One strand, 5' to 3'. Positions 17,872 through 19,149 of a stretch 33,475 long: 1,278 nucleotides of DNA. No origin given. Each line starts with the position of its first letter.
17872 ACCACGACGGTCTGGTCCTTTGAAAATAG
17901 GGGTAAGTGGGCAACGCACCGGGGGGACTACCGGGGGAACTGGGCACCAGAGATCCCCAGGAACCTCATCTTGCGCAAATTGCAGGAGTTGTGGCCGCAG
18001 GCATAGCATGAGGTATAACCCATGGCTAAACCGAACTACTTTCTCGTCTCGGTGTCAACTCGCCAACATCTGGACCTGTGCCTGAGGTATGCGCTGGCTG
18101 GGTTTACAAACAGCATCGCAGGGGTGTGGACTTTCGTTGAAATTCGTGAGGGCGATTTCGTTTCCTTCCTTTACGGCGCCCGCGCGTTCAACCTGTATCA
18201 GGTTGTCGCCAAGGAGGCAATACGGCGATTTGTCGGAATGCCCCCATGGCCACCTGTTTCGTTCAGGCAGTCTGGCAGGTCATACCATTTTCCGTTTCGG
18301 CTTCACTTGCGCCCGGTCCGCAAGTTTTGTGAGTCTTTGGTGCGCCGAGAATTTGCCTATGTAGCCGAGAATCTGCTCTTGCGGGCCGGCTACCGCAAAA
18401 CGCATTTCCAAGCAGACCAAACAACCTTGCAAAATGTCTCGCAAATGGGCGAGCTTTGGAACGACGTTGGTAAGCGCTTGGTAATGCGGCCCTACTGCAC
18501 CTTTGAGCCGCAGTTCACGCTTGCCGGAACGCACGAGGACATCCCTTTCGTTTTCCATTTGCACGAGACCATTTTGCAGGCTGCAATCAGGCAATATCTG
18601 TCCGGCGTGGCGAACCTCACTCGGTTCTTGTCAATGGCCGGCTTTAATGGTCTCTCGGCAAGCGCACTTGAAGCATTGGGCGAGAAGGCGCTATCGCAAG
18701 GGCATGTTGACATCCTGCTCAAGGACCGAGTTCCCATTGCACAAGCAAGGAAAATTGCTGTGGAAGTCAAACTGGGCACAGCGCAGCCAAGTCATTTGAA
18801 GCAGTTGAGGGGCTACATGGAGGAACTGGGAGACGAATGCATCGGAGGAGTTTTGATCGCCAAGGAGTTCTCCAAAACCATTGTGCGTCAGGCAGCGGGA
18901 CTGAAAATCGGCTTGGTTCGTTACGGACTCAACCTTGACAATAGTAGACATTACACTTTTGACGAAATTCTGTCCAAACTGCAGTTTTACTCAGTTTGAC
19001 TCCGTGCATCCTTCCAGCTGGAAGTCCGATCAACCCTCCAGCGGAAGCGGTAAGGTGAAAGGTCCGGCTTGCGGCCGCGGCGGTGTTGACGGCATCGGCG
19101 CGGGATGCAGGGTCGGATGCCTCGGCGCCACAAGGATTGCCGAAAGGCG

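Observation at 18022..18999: Low-GC island gene: EVE/PUA-like reader fused to a NucS-like PD-(D/E)xK nuclease, a candidate single-protein modification-dependent defence system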

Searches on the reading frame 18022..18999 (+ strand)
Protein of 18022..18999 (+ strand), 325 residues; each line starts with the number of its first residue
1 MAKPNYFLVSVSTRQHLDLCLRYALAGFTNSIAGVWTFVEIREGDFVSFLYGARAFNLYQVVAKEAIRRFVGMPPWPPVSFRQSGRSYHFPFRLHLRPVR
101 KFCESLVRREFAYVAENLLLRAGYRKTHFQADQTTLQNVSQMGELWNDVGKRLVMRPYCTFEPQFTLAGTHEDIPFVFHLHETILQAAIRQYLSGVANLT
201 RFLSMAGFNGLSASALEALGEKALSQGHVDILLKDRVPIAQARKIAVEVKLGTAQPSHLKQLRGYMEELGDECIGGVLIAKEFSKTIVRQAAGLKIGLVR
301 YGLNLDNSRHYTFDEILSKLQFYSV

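Call 3: search_protein_families(library=pfam, proteins=[window:18022-18999:+], max_evalue=1)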
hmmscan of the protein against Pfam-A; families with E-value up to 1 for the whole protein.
window:18022-18999:+ (325 aa): 2 families
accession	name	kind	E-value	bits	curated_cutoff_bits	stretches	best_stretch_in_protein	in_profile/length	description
PF01939.22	NucS_C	-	0.0017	18.8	24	1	221-284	26-89/124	Endonuclease NucS C-terminal domain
PF22722.2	NA-iREase1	-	0.23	11.9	27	1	226-316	24-104/106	NACHT-associated inactive Restriction Endonuclease 1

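Call 4: search_protein_families(library=padloc, proteins=[window:18022-18999:+], max_evalue=1)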
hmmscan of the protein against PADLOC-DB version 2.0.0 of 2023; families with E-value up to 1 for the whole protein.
window:18022-18999:+ (325 aa): 1 family
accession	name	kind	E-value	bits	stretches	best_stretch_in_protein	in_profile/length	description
PDLC04790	PDC-S01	-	0.012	12.3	1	228-281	348-398/422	-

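Call 5: search_protein_families(library=ncbifam, proteins=[window:18022-18999:+], max_evalue=1)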
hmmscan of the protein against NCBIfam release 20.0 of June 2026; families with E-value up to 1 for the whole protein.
window:18022-18999:+ (325 aa): 1 family
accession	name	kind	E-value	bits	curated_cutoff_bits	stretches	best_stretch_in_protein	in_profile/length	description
NF003270.0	PRK04247.1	equivalog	7.5e-06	25.2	216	1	221-287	154-220/250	endonuclease NucS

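Call 6: find_homologous_proteins(query=window:18022-18996:+)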
Query window:18022-18996:+ (325 aa): 1148 proteins with E <= 0.001 among 5321 candidates; the best 120 are listed.
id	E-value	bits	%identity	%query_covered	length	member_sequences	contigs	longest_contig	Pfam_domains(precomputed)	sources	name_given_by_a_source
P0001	2.8e-216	735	100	100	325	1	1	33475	-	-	-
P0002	8.1e-161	553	77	100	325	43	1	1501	PF04471.19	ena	-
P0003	1.3e-160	552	77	98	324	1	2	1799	PF01939.22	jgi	-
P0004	4.5e-145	501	77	91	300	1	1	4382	PF01939.22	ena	-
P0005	2.9e-143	495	76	91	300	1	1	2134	PF01939.22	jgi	-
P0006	3.3e-143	495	70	99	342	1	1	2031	PF01939.22,PF04471.19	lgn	-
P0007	4.9e-141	488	70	98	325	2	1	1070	-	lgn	-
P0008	6.2e-141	487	69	99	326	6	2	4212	PF04471.19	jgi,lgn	-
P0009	1.5e-139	483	67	98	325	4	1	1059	PF01939.22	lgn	-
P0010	7.7e-138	477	66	100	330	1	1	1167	-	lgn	-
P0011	1.7e-137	476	68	100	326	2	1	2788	-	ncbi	ncbi:MAG: hypothetical protein ACK4I8_09470 [Armatimonadota bacterium]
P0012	1.0e-135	470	68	99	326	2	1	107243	PF01939.22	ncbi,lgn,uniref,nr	ncbi:Endonuclease NucS [bacterium HR17]|uniref:Endonuclease NucS n=1 Tax=Candidatus Fervidibacter ja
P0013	1.0e-135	470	67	99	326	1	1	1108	-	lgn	-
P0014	4.6e-134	465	67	98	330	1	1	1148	PF01939.22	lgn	-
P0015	4.1e-132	458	65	99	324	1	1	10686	PF01939.22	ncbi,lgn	-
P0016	2.1e-126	440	65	100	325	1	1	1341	PF01939.22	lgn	-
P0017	1.8e-125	437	63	100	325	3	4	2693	PF01939.22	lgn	-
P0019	5.3e-123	428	61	100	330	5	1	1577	PF01939.22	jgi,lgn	jgi:hypothetical protein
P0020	1.1e-122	427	63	100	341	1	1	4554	PF01939.22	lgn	-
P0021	2.1e-121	423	60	99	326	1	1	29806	PF01939.22,PF04471.19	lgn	-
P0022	5.0e-121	422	60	98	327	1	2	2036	PF01939.22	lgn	-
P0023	2.8e-120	419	62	99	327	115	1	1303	PF01939.22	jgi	-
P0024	3.6e-120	419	62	98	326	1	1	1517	PF01939.22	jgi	jgi:hypothetical protein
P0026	3.4e-117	409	58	100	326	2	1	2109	PF01939.22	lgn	-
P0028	2.3e-116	407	58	98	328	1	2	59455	-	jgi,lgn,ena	-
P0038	2.8e-111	390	56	98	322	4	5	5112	PF01939.22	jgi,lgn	-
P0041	1.2e-110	388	56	98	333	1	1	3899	PF01939.22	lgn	-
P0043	1.7e-110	387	56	98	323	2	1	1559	PF22722.3,PF01939.22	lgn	-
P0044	2.0e-110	387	58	98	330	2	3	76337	-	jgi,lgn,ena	jgi:hypothetical protein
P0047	3.7e-110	386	58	98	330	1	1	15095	PF01939.22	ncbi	-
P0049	7.5e-110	385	60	93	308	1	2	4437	PF01939.22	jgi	jgi:hypothetical protein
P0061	2.1e-109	384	55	97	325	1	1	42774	PF01939.22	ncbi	-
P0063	2.7e-109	383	56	98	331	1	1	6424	PF01939.22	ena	-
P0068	7.8e-109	382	55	98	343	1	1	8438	PF01939.22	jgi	-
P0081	2.8e-108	380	56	99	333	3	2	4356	PF01939.22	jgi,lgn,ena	-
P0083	3.3e-108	380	54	98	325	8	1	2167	PF01939.22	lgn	-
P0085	3.9e-108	380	55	97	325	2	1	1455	PF01939.22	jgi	jgi:hypothetical protein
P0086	4.0e-108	380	54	98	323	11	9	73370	PF22722.3,PF01939.22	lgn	-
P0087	5.5e-108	379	54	98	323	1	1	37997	PF22722.3,PF01939.22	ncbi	ncbi:MAG: endonuclease NucS domain-containing protein [Caldanaerobacter sp.]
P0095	2.0e-107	377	55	98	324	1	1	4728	PF01939.22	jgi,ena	-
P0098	2.6e-107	377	55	96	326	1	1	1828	PF01939.22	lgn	-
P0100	2.7e-107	377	56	96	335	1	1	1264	PF01939.22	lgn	-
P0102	3.9e-107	376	54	100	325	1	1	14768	PF01939.22,PF04471.19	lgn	-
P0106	5.8e-107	376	56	96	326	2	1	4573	PF01939.22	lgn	-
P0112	9.3e-107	375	55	98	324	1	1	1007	PF01939.22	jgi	-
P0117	1.6e-106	374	55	97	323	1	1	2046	PF01939.22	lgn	-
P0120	1.7e-106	374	55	96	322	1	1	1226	PF01939.22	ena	-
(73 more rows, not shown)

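Call 8: find_encoding_contigs(protein=P0012, flank=5000, max_places=3)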
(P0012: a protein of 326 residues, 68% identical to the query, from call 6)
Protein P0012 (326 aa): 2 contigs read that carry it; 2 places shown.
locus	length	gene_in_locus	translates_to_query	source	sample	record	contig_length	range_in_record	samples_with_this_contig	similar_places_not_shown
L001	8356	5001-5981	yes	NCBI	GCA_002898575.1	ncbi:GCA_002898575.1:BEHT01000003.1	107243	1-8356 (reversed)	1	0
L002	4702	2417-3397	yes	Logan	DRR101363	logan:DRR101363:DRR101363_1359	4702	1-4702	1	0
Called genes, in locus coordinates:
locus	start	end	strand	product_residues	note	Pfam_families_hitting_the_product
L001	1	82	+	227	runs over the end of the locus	PF00132:Hexapep (weak), PF25084:LbH_EIF2B (weak), PF25087:GMPPB_C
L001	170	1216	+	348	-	PF03462:PCRF, PF00472:RF-1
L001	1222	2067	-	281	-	PF02569:Pantoate_ligase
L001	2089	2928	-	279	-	PF01261:AP_endonuc_2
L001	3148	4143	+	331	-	PF02729:OTCace_N, PF00185:OTCace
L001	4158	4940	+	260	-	PF01909:NTP_transf_2, PF18765:Polbeta (weak), PF05168:HEPN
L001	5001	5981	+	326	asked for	PF01939:NucS_C (weak)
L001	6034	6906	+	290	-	PF04556:DpnII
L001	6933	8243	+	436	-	PF01979:Amidohydro_1, PF12890:DHOase, PF07969:Amidohydro_3 (weak)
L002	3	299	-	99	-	?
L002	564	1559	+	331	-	PF02729:OTCace_N, PF00185:OTCace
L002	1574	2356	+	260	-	PF01909:NTP_transf_2, PF18765:Polbeta (weak), PF05168:HEPN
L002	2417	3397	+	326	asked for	PF01939:NucS_C (weak)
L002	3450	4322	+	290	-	PF04556:DpnII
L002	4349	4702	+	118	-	?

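Call 9: find_encoding_contigs(protein=P0044, flank=5000, max_places=3)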
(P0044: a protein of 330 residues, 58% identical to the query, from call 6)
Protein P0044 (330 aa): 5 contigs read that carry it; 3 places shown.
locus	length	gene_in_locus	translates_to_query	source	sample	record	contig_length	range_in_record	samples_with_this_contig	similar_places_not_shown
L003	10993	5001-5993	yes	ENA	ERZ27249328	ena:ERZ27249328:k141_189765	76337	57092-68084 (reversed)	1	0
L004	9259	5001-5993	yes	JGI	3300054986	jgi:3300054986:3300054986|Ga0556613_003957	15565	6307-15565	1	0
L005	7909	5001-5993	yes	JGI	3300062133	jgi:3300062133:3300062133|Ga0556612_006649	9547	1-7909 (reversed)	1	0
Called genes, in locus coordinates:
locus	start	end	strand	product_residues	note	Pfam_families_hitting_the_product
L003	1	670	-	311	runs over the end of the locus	PF00583:Acetyltransf_1 (faint)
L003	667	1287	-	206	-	PF01174:SNO, PF03575:Peptidase_S51 (weak), PF07685:GATase_3 (weak)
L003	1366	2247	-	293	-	PF01680:SOR_SNZ, PF05690:ThiG (weak)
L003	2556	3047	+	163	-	PF00582:Usp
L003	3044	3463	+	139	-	PF02254:TrkA_N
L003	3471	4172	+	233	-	PF01494:FAD_binding_3 (faint), PF02254:TrkA_N, PF03807:F420_oxidored (faint), PF13241:NAD_binding_7, PF02080:TrkA_C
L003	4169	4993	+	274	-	PF00800:PDT, PF01842:ACT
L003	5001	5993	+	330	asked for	-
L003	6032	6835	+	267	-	PF01149:Fapy_DNA_glyco, PF06831:H2TH, PF06827:zf-FPG_IleRS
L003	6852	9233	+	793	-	PF13802:Gal_mutarotas_2, PF01055:Glyco_hydro_31_2nd, PF21365:Glyco_hydro_31_3rd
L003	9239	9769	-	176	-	PF01844:HNH, PF14279:HNH_5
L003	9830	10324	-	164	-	PF02674:Colicin_V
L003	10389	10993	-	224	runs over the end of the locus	PF01569:PAP2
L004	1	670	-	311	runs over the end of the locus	PF00583:Acetyltransf_1 (faint)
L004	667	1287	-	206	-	PF01174:SNO, PF03575:Peptidase_S51 (weak), PF07685:GATase_3 (weak)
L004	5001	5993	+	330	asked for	-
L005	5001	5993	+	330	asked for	-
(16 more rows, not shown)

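Call 10: find_encoding_contigs(protein=P0086, flank=5000, max_places=4)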
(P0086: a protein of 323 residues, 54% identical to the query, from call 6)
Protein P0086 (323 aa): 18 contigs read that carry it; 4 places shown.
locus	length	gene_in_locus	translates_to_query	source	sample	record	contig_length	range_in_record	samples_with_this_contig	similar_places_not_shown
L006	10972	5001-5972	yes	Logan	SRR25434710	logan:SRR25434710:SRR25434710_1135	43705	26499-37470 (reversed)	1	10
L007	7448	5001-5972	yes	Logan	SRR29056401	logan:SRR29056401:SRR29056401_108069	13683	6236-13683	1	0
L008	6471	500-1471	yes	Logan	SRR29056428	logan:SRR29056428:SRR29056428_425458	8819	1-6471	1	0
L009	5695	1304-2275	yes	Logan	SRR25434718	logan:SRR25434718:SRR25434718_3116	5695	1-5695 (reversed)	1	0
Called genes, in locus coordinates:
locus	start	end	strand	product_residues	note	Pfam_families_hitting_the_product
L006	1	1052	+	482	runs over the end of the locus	PF00460:Flg_bb_rod (weak), PF22638:FlgK_D1, PF06429:Flg_bbr_C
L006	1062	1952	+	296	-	PF00669:Flagellin_N, PF00700:Flagellin_C (weak)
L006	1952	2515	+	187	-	PF20074:DUF6470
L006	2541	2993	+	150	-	PF02623:FliW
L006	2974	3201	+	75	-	PF02599:CsrA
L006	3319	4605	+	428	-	PF00669:Flagellin_N, PF00700:Flagellin_C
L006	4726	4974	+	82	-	PF02086:MethyltransfD12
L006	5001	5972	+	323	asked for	PF01939:NucS_C (weak), PF22722:NA-iREase1 (weak)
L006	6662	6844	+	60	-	PF09388:SpoOE-like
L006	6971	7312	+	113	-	PF03646:FlaG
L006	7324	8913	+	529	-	PF02465:FliD_N, PF07196:Flagellin_IN, PF07195:FliD_C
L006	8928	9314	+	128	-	PF02561:FliS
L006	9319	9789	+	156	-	PF05130:FlgN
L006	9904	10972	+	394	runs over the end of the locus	PF01546:Peptidase_M20, PF07687:M20_dimer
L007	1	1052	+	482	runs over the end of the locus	PF00460:Flg_bb_rod (weak), PF22638:FlgK_D1, PF06429:Flg_bbr_C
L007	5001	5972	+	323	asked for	PF01939:NucS_C (weak), PF22722:NA-iREase1 (weak)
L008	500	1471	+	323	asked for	PF01939:NucS_C (weak), PF22722:NA-iREase1 (weak)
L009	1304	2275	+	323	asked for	PF01939:NucS_C (weak), PF22722:NA-iREase1 (weak)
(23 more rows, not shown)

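Call 12: find_related_loci(query=window:18022-18996:+, collection=genome_contigs, flank=6000)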
Query window:18022-18996:+ (325 aa) in genome_contigs; peptide patterns used: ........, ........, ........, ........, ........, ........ (x = any residue, [..] = any of these).
51 stretches matched a pattern; 4 encode a relative of the query (tblastn E <= 1e-3); 4 distinct loci.
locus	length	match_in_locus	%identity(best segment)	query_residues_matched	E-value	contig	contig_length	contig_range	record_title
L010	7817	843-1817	69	1-324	1e-147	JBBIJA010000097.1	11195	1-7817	MAG: Armatimonadota bacterium isolate PGF172224_bin_151 NODE_2796_length_11195_cov_4.228636, whole genome shotgun sequen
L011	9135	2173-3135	62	1-322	2e-130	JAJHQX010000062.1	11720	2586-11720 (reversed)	MAG: Armatimonadota bacterium isolate Bin S17 scaffold_1204_c1, whole genome shotgun sequence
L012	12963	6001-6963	63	1-322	1e-129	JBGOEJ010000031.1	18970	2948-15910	MAG: Candidatus Fervidibacter canadensis isolate 3300025775_14 Ga0209276_101254, whole genome shotgun sequence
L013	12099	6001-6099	70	1-33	9e-11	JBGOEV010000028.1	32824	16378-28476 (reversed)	MAG: Candidatus Thermosaccharophagus gerlachensis isolate 3300020139_22 Ga0197143_1000711, whole genome shotgun sequence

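Call 16: search_solved_structures(query=A1, max_evalue=10, show_alignments=3)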
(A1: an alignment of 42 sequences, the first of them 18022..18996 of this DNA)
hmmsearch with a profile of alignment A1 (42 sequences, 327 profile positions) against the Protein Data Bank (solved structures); distinct sequences matched with E-value up to 10: 6.
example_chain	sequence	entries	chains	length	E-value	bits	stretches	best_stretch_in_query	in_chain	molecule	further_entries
2vld_A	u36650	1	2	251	0.0021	20.7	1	220-297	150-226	Endonuclease NucS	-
5gke_A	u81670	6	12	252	0.0021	20.6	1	219-298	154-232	Endonuclease EndoMS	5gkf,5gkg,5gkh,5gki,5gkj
1jba_A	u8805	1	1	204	0.6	12.6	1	256-318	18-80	PROTEIN (GUANYLATE CYCLASE ACTIVATING PROTEIN 2)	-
6w3w_A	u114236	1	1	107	1.2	11.6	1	194-228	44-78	DENOVO NTF2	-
5a63_D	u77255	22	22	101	1.3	11.4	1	10-29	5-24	Gamma-secretase subunit PEN-2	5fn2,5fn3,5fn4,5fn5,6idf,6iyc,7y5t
6lqg_D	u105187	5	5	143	2.2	10.7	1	10-29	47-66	Gamma-secretase subunit PEN-2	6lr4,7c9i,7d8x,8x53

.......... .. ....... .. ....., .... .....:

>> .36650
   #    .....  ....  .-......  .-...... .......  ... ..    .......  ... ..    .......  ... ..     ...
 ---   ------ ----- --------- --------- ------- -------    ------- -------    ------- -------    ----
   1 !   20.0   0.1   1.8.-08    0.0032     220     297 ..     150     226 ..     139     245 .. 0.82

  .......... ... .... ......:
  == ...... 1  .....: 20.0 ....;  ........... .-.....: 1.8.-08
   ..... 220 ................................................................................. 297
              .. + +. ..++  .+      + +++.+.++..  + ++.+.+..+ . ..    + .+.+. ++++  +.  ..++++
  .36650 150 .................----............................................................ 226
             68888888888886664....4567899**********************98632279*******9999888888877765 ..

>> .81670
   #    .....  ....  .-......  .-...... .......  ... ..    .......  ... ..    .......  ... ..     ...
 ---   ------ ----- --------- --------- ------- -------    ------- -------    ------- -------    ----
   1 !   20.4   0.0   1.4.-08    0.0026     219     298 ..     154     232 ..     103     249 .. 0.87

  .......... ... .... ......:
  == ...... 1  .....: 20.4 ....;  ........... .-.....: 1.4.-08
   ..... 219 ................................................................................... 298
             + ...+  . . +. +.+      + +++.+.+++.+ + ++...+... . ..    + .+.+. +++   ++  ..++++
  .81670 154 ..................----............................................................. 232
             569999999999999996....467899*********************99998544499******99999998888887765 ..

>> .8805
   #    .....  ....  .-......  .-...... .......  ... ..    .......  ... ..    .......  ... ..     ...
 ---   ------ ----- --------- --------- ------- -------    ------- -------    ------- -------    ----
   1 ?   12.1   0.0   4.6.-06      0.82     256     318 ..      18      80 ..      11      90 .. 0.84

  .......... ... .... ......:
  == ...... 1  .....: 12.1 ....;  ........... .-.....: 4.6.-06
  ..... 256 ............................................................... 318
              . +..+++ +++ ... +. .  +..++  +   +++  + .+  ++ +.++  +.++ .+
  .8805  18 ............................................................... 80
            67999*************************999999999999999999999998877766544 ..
